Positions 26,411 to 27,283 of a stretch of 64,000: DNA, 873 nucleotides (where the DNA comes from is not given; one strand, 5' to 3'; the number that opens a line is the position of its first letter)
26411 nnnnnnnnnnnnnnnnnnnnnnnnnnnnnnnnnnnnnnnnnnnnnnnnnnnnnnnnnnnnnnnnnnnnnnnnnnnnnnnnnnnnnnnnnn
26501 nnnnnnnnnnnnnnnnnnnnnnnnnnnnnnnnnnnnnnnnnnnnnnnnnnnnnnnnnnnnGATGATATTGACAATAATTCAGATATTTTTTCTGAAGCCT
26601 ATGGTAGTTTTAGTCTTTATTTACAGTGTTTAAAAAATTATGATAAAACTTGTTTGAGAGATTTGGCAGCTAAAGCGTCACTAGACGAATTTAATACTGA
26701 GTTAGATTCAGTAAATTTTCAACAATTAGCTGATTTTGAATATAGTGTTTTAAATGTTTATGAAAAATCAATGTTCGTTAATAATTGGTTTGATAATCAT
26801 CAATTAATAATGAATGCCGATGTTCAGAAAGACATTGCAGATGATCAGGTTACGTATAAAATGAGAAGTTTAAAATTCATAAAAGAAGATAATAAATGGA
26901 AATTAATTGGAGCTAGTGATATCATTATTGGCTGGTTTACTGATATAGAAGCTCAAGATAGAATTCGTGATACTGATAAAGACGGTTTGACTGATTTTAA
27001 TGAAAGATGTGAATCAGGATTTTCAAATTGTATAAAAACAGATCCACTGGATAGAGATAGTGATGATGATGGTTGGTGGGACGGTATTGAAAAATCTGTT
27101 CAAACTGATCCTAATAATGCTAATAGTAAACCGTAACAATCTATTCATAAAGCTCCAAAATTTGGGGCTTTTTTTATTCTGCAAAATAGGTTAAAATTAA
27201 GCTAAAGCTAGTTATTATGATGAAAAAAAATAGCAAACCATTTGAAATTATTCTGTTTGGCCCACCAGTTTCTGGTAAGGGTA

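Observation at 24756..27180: Tandem paralogous secreted proteins with their own promoter and terminators, inserted between secY and adk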

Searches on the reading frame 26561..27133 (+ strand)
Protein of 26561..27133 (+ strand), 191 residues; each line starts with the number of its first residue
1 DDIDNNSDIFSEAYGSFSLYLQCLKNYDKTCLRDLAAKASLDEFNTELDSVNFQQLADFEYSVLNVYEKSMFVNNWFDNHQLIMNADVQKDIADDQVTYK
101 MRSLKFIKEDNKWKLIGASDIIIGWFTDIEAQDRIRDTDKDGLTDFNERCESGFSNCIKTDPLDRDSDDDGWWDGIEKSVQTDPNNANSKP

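Call 58: find_homologous_proteins(query=window:26561-27133:+, max_evalue=0.01)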
Query seq(191 aa) (191 aa): 4 proteins with E <= 0.01 among 89 candidates.
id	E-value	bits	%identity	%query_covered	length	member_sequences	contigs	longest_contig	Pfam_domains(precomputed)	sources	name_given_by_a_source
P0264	8.1e-65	237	100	57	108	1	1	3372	-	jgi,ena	-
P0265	4.3e-16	78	34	82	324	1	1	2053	-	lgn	-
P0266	4.0e-10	58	34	70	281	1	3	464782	-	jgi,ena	jgi:hypothetical protein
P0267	4.3e-5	42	27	85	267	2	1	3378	-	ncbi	-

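Call 59: find_encoding_contigs(protein=P0266, flank=8000, max_places=2)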
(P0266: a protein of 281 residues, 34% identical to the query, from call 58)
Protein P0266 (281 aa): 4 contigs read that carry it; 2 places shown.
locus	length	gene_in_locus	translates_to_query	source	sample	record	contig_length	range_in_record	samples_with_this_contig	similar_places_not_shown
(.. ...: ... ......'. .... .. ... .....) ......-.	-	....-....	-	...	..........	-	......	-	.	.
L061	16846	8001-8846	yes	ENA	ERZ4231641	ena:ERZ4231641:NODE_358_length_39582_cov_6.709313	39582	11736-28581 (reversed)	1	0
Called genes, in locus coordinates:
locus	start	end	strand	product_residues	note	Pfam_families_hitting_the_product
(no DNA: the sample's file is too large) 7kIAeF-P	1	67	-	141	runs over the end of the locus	-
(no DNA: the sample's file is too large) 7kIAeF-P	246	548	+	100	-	PF00829:Ribosomal_L21p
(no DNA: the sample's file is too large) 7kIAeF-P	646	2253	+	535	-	PF18884:TSP3_bac (weak), PF00188:CAP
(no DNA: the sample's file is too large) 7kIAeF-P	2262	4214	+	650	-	-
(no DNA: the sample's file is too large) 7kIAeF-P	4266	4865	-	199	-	PF21176:RecR_HhH, PF02132:RecR_ZnF, PF01751:Toprim, PF13662:Toprim_4, PF21175:RecR_C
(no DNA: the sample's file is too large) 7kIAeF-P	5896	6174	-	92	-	PF02575:YbaB_DNA_bd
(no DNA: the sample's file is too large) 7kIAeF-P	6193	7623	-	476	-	PF00772:DnaB, PF03796:DnaB_C, PF13481:AAA_25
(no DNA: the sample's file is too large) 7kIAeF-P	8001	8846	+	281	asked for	-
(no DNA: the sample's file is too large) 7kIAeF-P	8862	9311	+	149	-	-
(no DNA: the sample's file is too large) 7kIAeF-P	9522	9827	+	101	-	-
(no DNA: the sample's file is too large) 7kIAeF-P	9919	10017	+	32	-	-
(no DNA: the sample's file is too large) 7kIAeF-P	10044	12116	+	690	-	PF13086:AAA_11 (faint), PF13604:AAA_30 (faint), PF00580:UvrD-helicase, PF01443:Viral_helicase1 (faint), PF13245:AAA_19, PF13087:AAA_12 (faint), PF13361:UvrD_C, PF13538:UvrD_C_2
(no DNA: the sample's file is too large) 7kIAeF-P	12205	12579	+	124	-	-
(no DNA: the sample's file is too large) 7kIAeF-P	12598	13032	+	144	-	-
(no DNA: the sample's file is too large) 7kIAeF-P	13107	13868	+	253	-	-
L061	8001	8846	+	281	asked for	-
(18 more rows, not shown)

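Call 60: find_encoding_contigs(protein=P0264, flank=5000, max_places=3)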
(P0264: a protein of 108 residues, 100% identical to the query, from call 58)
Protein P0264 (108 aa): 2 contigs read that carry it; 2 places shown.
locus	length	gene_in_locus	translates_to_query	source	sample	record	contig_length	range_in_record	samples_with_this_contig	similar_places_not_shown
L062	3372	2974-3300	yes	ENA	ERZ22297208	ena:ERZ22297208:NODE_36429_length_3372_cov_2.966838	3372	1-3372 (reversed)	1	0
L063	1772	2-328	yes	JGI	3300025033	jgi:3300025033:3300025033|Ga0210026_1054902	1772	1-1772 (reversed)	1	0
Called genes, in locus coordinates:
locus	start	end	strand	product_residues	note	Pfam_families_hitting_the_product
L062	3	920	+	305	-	?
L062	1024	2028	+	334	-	PF07705:CARDB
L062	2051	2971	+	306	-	-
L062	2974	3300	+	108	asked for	-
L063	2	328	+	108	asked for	?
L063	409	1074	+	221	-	PF00406:ADK, PF13207:AAA_17, PF05191:ADK_lid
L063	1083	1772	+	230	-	?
